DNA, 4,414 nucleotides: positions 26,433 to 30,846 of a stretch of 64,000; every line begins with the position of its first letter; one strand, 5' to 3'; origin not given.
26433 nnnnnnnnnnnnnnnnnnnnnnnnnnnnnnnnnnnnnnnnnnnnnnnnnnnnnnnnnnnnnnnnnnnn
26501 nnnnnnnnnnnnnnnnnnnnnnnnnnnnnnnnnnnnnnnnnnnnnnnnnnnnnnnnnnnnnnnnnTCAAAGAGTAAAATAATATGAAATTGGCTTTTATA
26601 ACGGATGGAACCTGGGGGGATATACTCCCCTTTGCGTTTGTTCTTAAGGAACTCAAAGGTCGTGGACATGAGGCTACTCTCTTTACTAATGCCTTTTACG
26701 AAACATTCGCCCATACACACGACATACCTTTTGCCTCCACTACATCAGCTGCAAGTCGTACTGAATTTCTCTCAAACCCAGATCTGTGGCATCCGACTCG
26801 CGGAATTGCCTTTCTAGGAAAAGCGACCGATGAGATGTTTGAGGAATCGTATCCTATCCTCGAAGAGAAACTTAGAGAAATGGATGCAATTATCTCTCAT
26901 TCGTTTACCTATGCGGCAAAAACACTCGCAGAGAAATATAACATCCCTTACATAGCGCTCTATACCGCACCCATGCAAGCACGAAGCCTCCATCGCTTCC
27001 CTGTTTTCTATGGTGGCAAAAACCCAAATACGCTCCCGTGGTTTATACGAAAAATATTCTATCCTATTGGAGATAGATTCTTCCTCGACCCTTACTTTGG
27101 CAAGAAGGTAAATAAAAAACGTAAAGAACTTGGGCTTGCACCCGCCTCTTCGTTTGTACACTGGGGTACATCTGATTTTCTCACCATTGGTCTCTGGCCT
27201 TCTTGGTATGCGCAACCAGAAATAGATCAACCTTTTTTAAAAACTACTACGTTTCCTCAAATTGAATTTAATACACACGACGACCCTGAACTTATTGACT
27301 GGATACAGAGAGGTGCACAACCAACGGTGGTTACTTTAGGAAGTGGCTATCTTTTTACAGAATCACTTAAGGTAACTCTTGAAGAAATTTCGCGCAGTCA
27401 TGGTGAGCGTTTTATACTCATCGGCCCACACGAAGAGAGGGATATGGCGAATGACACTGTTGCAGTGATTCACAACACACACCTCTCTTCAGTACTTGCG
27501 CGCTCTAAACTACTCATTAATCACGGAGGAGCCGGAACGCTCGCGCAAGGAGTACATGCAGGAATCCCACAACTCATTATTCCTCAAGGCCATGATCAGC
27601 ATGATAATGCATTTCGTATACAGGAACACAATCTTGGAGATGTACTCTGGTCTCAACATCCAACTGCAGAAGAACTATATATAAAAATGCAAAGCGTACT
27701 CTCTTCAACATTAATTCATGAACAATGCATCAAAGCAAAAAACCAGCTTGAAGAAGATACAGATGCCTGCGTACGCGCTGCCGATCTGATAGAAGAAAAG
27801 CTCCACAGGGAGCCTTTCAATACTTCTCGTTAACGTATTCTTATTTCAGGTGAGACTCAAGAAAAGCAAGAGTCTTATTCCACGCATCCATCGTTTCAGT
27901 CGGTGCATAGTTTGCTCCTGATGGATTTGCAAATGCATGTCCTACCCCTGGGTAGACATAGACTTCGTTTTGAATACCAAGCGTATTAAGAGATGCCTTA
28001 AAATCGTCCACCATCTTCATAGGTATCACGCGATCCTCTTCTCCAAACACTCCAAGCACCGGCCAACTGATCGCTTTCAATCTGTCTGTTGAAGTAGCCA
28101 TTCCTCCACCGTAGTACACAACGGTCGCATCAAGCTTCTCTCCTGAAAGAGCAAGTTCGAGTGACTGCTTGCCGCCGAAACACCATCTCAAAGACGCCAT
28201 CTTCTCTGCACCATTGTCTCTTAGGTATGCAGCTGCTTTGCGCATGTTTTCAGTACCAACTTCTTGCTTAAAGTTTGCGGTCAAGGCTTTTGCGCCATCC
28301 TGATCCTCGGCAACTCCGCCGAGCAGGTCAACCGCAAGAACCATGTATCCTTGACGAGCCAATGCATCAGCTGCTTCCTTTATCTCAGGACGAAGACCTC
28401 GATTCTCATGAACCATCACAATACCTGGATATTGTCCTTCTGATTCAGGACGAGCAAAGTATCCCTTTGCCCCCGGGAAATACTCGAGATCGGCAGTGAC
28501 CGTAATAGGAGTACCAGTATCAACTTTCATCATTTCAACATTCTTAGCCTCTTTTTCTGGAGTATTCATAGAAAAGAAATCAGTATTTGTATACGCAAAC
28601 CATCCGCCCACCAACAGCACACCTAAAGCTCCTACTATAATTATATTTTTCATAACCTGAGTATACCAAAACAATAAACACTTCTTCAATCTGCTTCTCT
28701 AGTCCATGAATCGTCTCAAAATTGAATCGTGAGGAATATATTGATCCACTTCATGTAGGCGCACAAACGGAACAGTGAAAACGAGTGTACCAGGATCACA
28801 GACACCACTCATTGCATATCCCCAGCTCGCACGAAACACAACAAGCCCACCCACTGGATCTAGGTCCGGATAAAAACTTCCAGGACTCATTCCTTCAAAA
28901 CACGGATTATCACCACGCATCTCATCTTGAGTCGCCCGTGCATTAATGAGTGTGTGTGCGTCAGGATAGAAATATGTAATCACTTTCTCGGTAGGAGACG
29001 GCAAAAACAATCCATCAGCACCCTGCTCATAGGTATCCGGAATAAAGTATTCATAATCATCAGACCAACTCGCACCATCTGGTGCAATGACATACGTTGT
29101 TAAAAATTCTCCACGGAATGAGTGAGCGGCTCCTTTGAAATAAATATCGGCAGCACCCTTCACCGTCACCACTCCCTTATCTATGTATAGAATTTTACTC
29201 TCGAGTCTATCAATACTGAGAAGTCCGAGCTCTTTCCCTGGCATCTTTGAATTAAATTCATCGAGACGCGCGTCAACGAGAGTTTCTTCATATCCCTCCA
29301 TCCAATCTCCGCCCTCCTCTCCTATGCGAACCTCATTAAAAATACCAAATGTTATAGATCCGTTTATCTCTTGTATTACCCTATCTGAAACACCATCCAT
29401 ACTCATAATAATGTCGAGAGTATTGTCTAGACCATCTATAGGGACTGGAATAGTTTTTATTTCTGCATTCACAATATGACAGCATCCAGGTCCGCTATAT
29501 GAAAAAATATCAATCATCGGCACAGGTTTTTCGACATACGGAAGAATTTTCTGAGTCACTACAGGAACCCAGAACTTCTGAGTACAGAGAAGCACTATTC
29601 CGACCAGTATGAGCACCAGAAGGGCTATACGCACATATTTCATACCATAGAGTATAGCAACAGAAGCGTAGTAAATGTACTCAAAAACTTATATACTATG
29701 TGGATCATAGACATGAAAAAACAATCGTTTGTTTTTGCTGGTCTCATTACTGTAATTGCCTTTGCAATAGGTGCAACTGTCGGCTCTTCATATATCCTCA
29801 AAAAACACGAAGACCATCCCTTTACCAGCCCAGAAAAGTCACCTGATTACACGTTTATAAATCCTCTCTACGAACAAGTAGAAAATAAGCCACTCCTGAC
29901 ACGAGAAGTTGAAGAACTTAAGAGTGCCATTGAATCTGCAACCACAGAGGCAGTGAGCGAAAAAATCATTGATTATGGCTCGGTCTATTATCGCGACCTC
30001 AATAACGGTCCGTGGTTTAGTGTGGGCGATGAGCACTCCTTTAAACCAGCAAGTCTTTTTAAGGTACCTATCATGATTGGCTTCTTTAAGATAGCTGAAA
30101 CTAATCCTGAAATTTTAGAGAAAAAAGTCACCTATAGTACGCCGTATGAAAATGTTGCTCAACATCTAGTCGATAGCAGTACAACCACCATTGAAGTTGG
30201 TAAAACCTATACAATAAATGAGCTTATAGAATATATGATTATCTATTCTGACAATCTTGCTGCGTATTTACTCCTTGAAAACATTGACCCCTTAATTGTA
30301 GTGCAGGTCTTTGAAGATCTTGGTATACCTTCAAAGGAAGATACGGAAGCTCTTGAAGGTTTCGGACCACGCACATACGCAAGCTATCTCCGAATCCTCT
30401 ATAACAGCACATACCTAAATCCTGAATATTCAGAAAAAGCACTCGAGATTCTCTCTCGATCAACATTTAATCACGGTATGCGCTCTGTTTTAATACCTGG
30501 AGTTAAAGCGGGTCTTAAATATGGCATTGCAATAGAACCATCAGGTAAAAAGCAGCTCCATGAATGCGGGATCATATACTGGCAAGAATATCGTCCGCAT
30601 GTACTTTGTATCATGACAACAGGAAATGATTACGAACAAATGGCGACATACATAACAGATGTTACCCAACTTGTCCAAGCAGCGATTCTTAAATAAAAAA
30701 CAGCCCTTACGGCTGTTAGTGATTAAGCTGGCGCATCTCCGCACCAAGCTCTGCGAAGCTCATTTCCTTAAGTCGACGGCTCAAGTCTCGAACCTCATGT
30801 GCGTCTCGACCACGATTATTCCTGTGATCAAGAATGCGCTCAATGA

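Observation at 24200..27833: CrtI-like desaturase, UbiA prenyltransferase and GT1 glycosyltransferase cluster: possible glycosylated isoprenoid or carotenoid pathway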

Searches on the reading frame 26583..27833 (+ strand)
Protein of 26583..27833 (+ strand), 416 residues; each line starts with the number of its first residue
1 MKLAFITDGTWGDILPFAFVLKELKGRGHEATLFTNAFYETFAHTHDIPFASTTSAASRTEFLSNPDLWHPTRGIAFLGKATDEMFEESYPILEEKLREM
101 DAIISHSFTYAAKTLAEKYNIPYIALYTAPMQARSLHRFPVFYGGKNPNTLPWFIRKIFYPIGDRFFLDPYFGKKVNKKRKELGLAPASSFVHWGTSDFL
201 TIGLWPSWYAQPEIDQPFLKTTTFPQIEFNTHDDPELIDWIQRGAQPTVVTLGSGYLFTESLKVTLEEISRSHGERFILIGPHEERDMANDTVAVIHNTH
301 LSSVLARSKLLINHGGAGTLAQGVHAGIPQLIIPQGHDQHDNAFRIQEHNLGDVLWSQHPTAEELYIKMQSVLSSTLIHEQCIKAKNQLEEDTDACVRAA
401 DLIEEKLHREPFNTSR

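Call 3: search_protein_families(library=pfam, proteins=[window:26583-27833:+], max_evalue=0.01)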
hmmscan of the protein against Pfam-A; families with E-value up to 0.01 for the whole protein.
window:26583-27833:+ (416 aa): 4 families
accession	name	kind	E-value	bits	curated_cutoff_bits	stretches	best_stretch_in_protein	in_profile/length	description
PF06722.18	EryCIII-like_C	-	3.4e-11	43.7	31.7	1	285-386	23-126/145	Erythromycin biosynthesis protein CIII-like, C-terminal domain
PF03033.26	Glyco_transf_28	-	6.8e-08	33.1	26.2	1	4-134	2-135/139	Glycosyltransferase family 28 N-terminal domain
PF04101.22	Glyco_tran_28_C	-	5.1e-07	30.3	22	1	299-378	62-146/166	Glycosyltransferase family 28 C-terminal domain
PF00201.24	UDPGT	-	0.00021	20.7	19.5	1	309-380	342-413/499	UDP-glucoronosyl and UDP-glucosyl transferase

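Call 4: search_protein_families(library=ncbifam, proteins=[window:26583-27833:+], max_evalue=0.01)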
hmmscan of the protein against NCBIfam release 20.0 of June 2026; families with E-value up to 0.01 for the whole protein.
window:26583-27833:+ (416 aa): 8 families
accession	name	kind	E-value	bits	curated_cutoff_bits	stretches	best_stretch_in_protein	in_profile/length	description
TIGR01426.2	MGT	subfamily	7e-21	74.7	260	2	301-408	286-392/393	macrolide family glycosyltransferase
NF033129.1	macro_glyco_Mgt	subfamily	1.9e-11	43.6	700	1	291-407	277-392/393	macrolide-inactivating glycosyltransferase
NF000354.1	glycotrans_Rgt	equivalog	2.1e-09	37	800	1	82-403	78-398/411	rifamycin-inactivating glycosyltransferase Rgt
TIGR04516.1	glycosyl_450act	subfamily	9.4e-09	34.8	440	1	291-389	299-397/418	activator-dependent family glycosyltransferase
TIGR01133.1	murG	equivalog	6.3e-07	28.7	250.25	1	289-391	238-342/353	undecaprenyldiphospho-muramoylpentapeptide beta-N-acetylglucosaminyltransferase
NF000362.1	self_GT_OleI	exception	8.5e-06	25.2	700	1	303-406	317-419/424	OleI family self-immunity macrolide glycosyltransferase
NF041548.1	PssE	equivalog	7.1e-05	22.8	120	1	250-339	3-89/146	PssE/Cps14G family polysaccharide biosynthesis glycosyltransferase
TIGR00661.1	MJ1255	subfamily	0.0034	16.7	195.9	0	259-369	197-311/321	MJ1255/VC2487 family glycosyltransferase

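Call 32: find_homologous_proteins(query=window:26583-27833:+)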
Query window:26583-27833:+ (416 aa): 113 proteins with E <= 0.001 among 7261 candidates.
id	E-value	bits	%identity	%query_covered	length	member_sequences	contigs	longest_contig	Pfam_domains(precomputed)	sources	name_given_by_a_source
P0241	3.5e-283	957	99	100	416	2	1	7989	PF04101.23,PF06722.19,PF03033.27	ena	-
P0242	6.5e-138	478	52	97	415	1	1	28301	PF00201.25,PF04101.23,PF06722.19,PF03033.27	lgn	-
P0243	1.5e-136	474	49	97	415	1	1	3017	PF00201.25,PF04101.23,PF06722.19,PF03033.27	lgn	-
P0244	5.0e-118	413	47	96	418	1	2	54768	PF00201.25,PF04101.23,PF06722.19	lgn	-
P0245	4.0e-114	400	46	96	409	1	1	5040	PF00201.25,PF04101.23,PF06722.19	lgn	-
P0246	4.8e-110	386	44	97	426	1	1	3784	PF04101.23,PF06722.19,PF03033.27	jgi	jgi:rhamnosyltransferase subunit B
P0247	3.0e-109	384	44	97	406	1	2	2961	PF00201.25,PF04101.23,PF06722.19,PF03033.27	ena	-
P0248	3.5e-109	384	43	97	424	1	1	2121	PF00201.25,PF04101.23,PF06722.19,PF03033.27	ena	-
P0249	5.2e-97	344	43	98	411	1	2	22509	PF00201.25,PF04101.23,PF06722.19,PF03033.27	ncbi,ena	-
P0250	1.9e-95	338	43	98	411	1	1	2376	PF00201.25,PF04101.23,PF06722.19,PF03033.27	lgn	-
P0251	2.8e-95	338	43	90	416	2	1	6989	PF00201.25,PF04101.23,PF06722.19,PF03033.27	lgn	-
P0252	2.2e-53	200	32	95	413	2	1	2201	PF00201.25,PF04101.23,PF06722.19,PF03033.27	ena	-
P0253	4.0e-52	196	32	95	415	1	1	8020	PF00201.25,PF04101.23,PF06722.19,PF03033.27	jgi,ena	-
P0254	8.2e-52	195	31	97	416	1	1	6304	PF00201.25,PF06722.19,PF03033.27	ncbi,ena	-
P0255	1.1e-51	194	31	97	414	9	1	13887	PF00201.25,PF04101.23,PF06722.19,PF03033.27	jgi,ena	jgi:rhamnosyltransferase subunit B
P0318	7.0e-38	149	27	93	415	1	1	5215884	PF00201.25,PF06722.19,PF03033.27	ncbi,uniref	ncbi:glycosyltransferase [Planctomicrobium sp. SH664]|uniref:glycosyltransferase n=1 Tax=Planctomicr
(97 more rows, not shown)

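Call 59: search_solved_structures(query=window:26583-27833:+, max_evalue=0.001)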
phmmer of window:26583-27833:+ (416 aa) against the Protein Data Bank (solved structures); distinct sequences matched with E-value up to 0.001: 33.
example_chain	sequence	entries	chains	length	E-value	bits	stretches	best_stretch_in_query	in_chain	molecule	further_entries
1rrv_A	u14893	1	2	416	1.1e-16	64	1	90-410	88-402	GLYCOSYLTRANSFERASE GTFD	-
3h4i_A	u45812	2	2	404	1.8e-13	53.4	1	169-406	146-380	Glycosyltransferase GtfA, Glycosyltransferase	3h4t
1iir_A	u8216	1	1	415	6.2e-13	51.6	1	111-409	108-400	glycosyltransferase GtfB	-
7vlb_A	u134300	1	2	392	2.6e-12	49.6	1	186-401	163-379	UDP-glycosyltransferase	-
6kqx_A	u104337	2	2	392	6.1e-10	41.8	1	250-402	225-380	Uncharacterized UDP-glucosyltransferase YjiC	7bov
6kqw_A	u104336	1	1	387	7.1e-10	41.6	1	250-389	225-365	Uncharacterized UDP-glucosyltransferase YjiC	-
6pnt_A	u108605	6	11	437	2.5e-09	39.7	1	250-408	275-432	UDP-glycosyltransferase 202A2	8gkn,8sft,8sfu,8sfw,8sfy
7lvy_A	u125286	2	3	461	1.4e-08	37.3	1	301-387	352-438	UDP-glycosyltransferase 203A2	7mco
5du2_A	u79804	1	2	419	2.4e-08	36.5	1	300-410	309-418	EspG2 glycosyltransferase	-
8h5d_A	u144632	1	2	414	7.1e-08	35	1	273-407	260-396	Glycosyltransferase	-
9ke1_A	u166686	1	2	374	9e-08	34.6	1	240-345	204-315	Rhamnosyltransferase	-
5xvm_A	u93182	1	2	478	9.2e-08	34.6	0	2-139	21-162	Sterol 3-beta-glucosyltransferase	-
5gl5_A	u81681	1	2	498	1.1e-07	34.4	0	2-139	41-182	Sterol 3-beta-glucosyltransferase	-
6j31_A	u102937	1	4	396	2.1e-07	33.4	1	295-407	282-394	kcn28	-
6j32_A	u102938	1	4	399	2.1e-07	33.4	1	295-407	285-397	Kcn28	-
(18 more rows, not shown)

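Call 64: find_encoding_contigs(protein=P0318, flank=8000, max_places=1)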
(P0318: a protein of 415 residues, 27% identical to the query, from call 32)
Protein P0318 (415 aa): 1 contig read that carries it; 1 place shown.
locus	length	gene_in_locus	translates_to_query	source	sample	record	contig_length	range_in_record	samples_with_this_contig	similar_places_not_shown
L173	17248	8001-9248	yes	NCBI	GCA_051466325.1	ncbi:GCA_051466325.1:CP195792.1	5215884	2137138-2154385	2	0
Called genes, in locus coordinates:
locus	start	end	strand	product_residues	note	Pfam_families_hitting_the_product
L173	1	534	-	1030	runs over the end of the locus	PF00754:F5_F8_type_C, PF22633:F5_F8_type_C_2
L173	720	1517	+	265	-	PF01979:Amidohydro_1 (weak), PF01026:TatD_DNase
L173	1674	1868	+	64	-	PF13340:DUF4096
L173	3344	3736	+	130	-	PF13358:DDE_3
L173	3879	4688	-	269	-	PF01026:TatD_DNase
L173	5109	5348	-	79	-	-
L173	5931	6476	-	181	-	PF10936:DUF2617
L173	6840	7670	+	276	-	-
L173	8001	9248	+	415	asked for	PF03033:Glyco_transf_28, PF00201:UDPGT, PF06722:EryCIII-like_C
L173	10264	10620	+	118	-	-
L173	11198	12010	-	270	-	PF13191:AAA_16, PF13401:AAA_22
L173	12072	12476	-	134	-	-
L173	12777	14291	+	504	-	PF01261:AP_endonuc_2, PF06439:3keto-disac_hyd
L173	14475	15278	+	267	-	PF03167:UDG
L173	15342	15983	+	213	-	PF04127:DFP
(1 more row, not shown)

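Call 87: find_encoding_contigs(protein=P0242, flank=10000, max_places=1)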
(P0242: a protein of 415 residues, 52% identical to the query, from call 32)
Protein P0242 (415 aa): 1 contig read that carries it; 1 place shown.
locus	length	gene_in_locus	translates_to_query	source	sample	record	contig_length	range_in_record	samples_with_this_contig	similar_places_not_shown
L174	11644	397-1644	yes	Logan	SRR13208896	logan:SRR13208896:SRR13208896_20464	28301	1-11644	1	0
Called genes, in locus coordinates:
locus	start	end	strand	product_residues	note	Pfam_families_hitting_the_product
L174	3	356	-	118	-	?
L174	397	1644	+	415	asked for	PF03033:Glyco_transf_28, PF00201:UDPGT, PF04101:Glyco_tran_28_C (weak), PF06722:EryCIII-like_C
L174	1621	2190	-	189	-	-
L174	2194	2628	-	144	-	PF00293:NUDIX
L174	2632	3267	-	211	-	PF09997:DUF2238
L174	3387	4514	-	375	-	-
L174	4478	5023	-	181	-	PF02834:LigT_PEase (weak), PF13563:2_5_RNA_ligase2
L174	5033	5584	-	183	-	-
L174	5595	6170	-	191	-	PF01467:CTP_transf_like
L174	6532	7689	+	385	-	PF00591:Glycos_transf_3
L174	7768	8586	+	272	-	PF03437:BtpA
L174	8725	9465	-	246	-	PF05175:MTS, PF13489:Methyltransf_23 (weak), PF03848:TehB (weak), PF06325:PrmA (weak), PF13847:Methyltransf_31 (weak), PF08241:Methyltransf_11 (weak), PF08242:Methyltransf_12 (weak), PF13649:Methyltransf_25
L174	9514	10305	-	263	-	PF21294:Polysacc_lyase_14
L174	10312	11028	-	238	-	PF05175:MTS (weak), PF13489:Methyltransf_23, PF13847:Methyltransf_31, PF08241:Methyltransf_11, PF08242:Methyltransf_12, PF13649:Methyltransf_25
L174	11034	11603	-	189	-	PF00657:Lipase_GDSL, PF13472:Lipase_GDSL_2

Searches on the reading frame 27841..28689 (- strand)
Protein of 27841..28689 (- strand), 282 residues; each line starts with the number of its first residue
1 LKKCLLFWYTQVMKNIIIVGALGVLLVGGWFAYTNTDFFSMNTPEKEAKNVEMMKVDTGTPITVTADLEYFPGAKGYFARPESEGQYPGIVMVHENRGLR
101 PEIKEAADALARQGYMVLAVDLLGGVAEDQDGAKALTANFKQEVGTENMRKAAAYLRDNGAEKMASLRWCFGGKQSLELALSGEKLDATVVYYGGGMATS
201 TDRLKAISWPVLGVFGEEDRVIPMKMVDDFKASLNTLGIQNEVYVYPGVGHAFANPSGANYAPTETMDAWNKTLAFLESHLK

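Call 3: search_protein_families(library=pfam, proteins=[window:27841-28689:-], max_evalue=0.01)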
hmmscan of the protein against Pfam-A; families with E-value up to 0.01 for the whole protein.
window:27841-28689:- (282 aa): 7 families
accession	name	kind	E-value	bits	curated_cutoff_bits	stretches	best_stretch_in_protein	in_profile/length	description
PF01738.24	DLH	-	1.8e-40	139.3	21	1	75-280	2-216/217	Dienelactone hydrolase family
PF12146.15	Hydrolase_4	-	7.9e-06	25.8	27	1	196-253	179-234/239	Serine aminopeptidase, S33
PF00326.27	Peptidase_S9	-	0.00019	21.4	22.6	0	204-272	141-207/213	Prolyl oligopeptidase family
PF00561.26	Abhydrolase_1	-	0.00024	21.3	25.8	0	204-252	195-239/245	alpha/beta hydrolase fold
PF12740.14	PETase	-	0.005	16.7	28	1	77-234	45-195/263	PET hydrolase-like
PF08840.17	BAAT_C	-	0.0052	17.3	20.9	0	209-256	114-163/210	BAAT / Acyl-CoA thioester hydrolase C terminal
PF02230.22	Abhydrolase_2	-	0.0074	16.6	23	0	173-253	116-201/217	Phospholipase/Carboxylesterase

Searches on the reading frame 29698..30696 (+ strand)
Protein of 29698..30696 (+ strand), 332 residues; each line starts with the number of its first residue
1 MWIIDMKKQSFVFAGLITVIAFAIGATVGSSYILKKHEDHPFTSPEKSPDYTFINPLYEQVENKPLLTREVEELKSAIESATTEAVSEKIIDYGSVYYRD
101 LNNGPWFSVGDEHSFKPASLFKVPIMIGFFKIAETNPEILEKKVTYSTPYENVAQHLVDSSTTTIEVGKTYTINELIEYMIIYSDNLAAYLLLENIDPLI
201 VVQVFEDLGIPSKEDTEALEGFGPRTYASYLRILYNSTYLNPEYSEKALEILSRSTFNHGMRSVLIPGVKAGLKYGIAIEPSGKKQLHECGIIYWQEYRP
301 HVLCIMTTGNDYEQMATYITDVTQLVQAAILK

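Call 39: search_protein_families(library=pfam, proteins=[window:29698-30696:+], max_evalue=0.00001)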
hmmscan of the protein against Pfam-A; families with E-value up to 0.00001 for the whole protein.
window:29698-30696:+ (332 aa): 1 family
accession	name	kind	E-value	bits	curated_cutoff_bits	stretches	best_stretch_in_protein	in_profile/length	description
PF13354.11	Beta-lactamase2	-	8.9e-32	110.6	22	1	95-307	1-214/214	Beta-lactamase enzyme family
